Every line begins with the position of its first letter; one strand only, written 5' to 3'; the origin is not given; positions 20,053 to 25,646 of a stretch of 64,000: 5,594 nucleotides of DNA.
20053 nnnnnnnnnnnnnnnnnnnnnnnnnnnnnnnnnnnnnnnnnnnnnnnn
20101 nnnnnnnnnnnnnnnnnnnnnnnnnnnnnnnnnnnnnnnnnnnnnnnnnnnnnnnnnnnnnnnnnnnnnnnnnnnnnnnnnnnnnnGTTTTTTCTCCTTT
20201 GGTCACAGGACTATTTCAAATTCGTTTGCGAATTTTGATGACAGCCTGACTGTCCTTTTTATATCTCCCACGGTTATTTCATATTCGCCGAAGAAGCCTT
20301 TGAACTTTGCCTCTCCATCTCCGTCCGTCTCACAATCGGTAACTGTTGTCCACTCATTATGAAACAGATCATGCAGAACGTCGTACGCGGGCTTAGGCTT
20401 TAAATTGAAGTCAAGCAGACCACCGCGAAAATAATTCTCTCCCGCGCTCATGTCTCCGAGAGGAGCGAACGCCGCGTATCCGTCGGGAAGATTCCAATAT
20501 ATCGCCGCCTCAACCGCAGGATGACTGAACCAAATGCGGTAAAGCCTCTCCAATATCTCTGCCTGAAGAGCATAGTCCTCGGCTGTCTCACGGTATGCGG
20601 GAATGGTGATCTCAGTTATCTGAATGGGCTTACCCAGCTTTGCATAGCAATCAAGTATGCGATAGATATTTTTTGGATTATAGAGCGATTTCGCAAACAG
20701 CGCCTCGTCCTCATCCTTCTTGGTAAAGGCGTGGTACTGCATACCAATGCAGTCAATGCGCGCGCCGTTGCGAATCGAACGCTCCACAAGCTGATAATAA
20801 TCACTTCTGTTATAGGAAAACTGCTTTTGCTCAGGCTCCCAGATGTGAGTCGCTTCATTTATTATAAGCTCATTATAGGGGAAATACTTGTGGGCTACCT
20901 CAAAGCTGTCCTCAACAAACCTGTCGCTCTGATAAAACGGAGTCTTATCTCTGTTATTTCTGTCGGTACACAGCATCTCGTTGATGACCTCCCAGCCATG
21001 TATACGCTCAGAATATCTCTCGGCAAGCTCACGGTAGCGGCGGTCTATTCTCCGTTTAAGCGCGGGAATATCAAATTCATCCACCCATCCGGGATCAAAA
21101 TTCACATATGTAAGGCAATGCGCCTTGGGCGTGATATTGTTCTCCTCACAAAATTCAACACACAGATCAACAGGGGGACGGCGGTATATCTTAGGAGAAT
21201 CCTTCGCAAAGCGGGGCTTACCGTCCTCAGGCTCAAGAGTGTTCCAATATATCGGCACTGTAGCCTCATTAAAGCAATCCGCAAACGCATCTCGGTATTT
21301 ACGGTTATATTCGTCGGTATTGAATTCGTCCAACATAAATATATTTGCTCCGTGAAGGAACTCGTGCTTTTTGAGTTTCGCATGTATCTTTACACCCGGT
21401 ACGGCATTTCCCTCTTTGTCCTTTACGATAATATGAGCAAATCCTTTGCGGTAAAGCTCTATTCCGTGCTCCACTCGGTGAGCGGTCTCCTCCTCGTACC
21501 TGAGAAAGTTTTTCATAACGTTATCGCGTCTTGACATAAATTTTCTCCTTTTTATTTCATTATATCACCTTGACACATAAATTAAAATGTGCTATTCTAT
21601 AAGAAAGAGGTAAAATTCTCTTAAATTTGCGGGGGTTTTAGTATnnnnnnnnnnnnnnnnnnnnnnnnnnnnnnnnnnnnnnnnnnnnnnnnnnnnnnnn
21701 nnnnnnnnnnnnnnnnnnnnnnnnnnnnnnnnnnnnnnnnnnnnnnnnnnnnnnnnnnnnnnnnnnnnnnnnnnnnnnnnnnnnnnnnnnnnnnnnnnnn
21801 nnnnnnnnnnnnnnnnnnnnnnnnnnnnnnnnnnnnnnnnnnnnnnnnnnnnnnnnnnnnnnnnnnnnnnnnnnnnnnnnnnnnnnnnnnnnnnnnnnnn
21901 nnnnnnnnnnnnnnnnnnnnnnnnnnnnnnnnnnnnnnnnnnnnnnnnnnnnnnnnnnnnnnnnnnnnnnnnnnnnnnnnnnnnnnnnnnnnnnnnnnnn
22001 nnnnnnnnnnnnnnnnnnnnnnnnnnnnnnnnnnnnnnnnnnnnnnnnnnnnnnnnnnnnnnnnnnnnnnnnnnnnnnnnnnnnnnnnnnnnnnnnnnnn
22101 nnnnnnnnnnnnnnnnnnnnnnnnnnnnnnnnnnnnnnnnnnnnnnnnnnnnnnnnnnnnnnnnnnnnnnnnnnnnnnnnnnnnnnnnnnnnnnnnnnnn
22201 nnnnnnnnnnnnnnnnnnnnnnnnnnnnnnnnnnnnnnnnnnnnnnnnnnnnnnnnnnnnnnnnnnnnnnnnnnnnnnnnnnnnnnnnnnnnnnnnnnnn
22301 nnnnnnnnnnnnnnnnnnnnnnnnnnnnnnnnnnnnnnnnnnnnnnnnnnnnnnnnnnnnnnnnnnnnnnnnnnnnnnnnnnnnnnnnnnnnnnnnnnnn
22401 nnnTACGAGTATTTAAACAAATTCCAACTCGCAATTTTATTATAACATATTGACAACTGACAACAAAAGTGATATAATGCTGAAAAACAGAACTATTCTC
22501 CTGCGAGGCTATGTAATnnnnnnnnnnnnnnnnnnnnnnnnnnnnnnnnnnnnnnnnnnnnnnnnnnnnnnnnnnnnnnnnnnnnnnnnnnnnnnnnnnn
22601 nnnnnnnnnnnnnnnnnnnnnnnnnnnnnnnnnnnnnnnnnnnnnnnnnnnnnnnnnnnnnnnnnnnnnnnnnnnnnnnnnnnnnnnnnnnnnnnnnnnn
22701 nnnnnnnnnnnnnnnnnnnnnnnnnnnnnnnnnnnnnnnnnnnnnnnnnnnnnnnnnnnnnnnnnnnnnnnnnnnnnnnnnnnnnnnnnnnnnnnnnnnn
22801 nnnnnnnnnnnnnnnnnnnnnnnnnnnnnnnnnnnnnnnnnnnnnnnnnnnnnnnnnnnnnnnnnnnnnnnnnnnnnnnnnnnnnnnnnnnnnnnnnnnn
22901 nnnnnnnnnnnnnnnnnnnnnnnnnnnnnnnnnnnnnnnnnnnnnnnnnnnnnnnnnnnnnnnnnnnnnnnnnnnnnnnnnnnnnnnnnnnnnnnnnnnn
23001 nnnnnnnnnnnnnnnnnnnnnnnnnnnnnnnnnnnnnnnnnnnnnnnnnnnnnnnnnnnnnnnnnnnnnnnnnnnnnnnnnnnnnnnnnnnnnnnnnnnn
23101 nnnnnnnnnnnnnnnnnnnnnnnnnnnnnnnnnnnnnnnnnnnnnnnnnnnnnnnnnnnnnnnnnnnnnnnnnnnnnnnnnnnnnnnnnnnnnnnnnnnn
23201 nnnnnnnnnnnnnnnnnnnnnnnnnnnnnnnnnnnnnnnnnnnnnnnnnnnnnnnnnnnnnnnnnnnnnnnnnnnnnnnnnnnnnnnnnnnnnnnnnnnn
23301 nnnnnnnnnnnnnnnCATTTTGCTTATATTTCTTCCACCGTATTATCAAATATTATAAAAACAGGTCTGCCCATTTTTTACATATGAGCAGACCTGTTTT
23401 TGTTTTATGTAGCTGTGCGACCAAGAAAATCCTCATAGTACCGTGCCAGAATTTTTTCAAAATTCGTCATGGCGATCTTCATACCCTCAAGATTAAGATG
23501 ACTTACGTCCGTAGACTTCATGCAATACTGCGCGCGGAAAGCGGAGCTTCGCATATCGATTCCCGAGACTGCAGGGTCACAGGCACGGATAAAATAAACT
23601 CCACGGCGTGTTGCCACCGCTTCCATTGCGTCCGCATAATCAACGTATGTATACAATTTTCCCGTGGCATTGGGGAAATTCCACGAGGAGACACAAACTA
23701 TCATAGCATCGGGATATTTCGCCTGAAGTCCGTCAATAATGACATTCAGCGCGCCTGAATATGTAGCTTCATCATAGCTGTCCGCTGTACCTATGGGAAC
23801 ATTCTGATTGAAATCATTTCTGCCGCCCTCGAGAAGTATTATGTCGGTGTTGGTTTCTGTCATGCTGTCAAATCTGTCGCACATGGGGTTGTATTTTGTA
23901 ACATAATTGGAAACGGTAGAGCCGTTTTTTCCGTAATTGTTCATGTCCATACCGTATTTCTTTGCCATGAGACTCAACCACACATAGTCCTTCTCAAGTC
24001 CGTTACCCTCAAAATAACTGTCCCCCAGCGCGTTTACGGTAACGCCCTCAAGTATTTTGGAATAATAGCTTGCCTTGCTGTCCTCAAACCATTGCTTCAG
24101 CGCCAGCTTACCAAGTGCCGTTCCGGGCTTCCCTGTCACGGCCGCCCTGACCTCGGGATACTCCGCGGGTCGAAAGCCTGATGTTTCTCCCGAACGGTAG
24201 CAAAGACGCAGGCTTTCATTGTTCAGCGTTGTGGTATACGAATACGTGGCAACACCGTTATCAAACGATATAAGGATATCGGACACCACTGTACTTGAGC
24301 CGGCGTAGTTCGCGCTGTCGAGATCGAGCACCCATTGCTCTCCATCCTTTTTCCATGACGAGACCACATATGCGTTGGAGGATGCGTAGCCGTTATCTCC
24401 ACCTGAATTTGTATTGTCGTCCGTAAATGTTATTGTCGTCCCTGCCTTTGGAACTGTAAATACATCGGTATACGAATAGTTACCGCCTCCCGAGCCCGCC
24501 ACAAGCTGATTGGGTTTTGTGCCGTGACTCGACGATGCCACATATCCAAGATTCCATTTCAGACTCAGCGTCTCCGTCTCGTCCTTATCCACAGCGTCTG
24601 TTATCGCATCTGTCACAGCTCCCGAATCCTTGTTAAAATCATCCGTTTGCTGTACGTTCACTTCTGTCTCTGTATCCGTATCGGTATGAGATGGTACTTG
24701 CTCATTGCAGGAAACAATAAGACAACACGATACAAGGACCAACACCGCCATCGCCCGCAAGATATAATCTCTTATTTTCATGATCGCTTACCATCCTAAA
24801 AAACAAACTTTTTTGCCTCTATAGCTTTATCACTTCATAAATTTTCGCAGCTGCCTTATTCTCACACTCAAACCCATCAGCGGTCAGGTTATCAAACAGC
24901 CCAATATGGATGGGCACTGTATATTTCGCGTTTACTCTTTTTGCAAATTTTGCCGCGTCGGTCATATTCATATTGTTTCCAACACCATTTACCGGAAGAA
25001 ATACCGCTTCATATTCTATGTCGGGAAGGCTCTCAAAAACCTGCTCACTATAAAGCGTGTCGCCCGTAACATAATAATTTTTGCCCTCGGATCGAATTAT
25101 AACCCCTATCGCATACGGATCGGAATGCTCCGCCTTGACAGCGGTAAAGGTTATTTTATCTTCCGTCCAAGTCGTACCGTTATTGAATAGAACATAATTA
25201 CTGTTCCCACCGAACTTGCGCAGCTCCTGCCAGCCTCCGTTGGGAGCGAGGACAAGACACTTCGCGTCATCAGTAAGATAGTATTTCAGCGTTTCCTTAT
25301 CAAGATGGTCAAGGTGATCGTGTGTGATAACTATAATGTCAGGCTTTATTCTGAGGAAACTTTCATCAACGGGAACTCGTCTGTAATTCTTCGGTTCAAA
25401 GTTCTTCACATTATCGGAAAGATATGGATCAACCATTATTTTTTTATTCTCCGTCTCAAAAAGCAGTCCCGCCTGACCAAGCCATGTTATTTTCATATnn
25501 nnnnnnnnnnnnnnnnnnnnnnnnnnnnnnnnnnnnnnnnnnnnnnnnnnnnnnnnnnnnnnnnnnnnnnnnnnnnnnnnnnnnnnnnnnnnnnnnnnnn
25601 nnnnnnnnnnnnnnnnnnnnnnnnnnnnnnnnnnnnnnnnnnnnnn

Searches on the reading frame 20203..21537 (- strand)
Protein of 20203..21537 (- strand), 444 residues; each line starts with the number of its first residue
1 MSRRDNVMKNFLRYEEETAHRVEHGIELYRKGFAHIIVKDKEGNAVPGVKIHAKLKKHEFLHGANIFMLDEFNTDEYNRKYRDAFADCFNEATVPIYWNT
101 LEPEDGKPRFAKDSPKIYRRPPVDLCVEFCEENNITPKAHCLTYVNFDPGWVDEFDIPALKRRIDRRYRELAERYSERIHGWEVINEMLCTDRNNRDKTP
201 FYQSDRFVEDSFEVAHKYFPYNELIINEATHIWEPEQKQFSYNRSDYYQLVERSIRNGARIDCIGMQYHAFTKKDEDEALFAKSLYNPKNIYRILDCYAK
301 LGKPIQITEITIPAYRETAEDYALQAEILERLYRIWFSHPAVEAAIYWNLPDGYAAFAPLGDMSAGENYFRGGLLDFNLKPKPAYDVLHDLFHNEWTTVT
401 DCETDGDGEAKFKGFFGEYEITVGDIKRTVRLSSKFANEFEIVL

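Call 13: search_protein_families(library=pfam, proteins=[window:20203-21537:-], max_evalue=0.01)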
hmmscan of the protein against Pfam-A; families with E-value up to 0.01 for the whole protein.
window:20203-21537:- (444 aa): 1 family
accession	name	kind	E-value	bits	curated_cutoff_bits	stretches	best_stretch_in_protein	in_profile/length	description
PF00331.26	Glyco_hydro_10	-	2.3e-31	109.6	22.1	1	98-388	47-308/311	Glycosyl hydrolase family 10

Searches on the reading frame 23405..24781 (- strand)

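Call 12: search_protein_families(library=pfam, proteins=[window:23405-24781:-], max_evalue=0.01)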
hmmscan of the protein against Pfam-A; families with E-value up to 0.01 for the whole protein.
window:23405-24781:- (458 aa): 2 families
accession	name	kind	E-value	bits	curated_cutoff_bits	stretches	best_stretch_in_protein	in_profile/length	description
PF13472.12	Lipase_GDSL_2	-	4.4e-16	60.3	32.9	1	251-435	1-177/178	GDSL-like Lipase/Acylhydrolase family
PF00657.28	Lipase_GDSL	-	2.2e-06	28.4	23.6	1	251-359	3-117/208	GDSL-like Lipase/Acylhydrolase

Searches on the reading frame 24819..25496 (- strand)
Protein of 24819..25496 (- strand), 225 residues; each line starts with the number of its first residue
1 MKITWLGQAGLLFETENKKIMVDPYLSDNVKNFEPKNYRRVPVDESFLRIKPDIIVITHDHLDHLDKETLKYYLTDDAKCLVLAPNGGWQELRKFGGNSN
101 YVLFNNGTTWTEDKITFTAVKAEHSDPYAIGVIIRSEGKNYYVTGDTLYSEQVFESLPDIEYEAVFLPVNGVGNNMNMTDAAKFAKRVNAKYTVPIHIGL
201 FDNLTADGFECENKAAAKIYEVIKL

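Call 88: search_protein_families(library=pfam, proteins=[window:24819-25496:-], max_evalue=0.1)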
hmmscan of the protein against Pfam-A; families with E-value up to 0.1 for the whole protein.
window:24819-25496:- (225 aa): 3 families
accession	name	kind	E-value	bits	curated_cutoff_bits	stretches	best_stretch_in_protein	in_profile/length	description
PF12706.13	Lactamase_B_2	-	5.6e-17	62.5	27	1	20-198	3-200/200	Beta-lactamase superfamily domain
PF13483.12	Lactamase_B_3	-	1.3e-16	61.4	24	1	2-197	1-160/160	Beta-lactamase superfamily domain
PF00753.33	Lactamase_B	-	8.5e-09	36.1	22.7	1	10-64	8-56/196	Metallo-beta-lactamase superfamily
